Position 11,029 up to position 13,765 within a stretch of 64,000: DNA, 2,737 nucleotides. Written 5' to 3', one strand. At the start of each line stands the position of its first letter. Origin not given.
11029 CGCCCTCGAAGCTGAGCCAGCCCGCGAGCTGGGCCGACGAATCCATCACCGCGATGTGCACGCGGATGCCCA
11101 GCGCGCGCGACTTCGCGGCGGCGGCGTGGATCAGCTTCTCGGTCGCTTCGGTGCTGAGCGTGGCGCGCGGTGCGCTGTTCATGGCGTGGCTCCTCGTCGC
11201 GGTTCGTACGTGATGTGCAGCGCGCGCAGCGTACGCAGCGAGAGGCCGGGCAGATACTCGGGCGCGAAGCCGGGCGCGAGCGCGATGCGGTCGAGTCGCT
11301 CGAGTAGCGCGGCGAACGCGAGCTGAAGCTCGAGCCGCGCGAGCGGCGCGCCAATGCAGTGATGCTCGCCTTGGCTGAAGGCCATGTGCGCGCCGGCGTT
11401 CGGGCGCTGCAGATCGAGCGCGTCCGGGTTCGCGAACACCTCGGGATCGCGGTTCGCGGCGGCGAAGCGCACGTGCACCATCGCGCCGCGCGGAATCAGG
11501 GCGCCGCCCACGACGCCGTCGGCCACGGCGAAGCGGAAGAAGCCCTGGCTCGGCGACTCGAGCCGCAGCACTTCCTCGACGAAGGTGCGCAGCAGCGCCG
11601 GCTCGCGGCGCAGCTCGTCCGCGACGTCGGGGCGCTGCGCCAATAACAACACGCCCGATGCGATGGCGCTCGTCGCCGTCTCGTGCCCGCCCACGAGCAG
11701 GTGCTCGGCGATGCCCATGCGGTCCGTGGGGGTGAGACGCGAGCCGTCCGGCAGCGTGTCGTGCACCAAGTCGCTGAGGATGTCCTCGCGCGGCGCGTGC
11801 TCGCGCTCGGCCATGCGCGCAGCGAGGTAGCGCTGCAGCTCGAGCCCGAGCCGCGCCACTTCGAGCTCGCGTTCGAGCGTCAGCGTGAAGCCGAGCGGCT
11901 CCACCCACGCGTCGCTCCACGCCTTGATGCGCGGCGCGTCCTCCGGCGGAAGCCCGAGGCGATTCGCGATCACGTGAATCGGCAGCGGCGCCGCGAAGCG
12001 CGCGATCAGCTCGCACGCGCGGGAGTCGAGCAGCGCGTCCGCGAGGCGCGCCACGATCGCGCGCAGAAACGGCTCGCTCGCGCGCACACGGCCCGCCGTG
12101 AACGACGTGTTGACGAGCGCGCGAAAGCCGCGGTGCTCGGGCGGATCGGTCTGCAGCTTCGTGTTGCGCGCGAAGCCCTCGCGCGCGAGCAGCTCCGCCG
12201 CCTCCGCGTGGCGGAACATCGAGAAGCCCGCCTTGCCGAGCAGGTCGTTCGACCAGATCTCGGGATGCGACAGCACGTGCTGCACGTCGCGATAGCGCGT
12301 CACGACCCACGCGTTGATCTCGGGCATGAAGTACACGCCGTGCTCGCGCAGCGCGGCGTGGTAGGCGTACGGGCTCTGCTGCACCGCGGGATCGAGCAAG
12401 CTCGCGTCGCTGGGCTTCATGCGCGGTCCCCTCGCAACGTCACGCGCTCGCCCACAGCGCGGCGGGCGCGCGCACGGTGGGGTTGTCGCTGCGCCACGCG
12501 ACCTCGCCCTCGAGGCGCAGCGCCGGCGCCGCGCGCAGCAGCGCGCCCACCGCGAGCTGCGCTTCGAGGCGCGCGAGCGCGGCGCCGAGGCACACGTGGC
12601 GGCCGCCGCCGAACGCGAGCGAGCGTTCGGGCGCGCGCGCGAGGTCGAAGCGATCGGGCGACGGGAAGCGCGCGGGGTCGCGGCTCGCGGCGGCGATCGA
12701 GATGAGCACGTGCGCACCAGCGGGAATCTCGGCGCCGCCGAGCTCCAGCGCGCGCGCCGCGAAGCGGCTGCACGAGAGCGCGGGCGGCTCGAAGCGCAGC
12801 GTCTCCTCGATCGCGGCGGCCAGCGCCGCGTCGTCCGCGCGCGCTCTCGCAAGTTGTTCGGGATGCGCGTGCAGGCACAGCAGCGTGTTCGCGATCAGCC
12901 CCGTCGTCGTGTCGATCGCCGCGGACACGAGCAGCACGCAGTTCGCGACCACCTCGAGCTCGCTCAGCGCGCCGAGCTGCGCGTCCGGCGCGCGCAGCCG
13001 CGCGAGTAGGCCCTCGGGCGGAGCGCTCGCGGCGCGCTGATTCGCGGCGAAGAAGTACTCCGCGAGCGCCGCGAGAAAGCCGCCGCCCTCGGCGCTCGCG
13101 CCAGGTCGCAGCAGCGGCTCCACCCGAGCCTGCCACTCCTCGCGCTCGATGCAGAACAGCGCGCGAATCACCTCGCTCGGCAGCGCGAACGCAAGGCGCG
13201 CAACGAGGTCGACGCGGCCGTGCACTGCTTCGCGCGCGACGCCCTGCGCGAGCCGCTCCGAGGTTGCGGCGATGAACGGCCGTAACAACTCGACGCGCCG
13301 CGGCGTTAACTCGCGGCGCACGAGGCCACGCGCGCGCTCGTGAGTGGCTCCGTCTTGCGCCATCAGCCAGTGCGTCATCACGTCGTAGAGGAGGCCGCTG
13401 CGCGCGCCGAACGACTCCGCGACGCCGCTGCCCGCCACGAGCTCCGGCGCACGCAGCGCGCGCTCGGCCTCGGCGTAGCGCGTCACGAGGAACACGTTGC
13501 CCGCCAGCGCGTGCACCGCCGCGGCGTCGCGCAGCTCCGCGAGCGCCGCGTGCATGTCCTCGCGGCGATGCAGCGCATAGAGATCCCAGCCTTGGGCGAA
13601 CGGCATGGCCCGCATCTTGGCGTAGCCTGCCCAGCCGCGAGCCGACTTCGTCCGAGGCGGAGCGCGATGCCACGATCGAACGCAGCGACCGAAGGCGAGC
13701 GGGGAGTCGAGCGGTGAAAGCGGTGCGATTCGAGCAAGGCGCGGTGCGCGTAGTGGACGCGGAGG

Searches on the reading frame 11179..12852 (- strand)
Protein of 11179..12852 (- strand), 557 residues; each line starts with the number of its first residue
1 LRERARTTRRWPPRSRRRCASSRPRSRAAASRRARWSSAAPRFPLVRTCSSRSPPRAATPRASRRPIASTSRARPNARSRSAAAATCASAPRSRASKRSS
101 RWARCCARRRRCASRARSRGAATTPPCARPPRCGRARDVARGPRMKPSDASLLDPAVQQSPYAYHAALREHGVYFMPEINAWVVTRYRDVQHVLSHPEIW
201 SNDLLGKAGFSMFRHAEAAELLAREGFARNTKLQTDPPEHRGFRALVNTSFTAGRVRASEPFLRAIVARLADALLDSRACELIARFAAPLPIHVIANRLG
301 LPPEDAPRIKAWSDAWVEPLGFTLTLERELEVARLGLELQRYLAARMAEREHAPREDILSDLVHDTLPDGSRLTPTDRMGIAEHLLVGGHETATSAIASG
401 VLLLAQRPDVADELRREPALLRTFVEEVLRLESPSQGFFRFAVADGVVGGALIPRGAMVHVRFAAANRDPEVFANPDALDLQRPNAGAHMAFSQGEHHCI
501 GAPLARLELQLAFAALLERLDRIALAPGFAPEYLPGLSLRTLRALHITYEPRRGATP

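Call 83: search_protein_families(library=pfam, proteins=[window:11179-12852:-], max_evalue=0.00001)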
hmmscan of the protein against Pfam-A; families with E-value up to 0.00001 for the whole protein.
window:11179-12852:- (557 aa): 1 family
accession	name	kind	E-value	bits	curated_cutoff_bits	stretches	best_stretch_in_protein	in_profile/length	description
PF00067.27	p450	-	7.8e-29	101.2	22.8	1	348-520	225-432/462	Cytochrome P450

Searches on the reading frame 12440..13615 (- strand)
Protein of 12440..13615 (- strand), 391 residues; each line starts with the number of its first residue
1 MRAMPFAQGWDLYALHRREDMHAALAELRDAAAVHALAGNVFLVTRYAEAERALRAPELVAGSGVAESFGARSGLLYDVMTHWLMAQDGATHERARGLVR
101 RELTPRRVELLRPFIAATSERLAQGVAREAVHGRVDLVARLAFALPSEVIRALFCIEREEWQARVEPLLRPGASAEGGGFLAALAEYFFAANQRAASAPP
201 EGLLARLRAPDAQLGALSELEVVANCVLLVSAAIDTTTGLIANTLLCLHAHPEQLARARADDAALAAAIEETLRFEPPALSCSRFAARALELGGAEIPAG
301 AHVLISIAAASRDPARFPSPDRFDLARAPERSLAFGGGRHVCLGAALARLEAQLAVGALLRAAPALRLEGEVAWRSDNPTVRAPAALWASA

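Call 83: search_protein_families(library=pfam, proteins=[window:12440-13615:-], max_evalue=0.00001)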
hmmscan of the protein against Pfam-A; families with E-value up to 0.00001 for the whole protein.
window:12440-13615:- (391 aa): 1 family
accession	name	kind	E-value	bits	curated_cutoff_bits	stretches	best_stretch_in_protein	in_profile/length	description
PF00067.27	p450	-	3.5e-26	92.4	22.8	1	211-361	251-430/462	Cytochrome P450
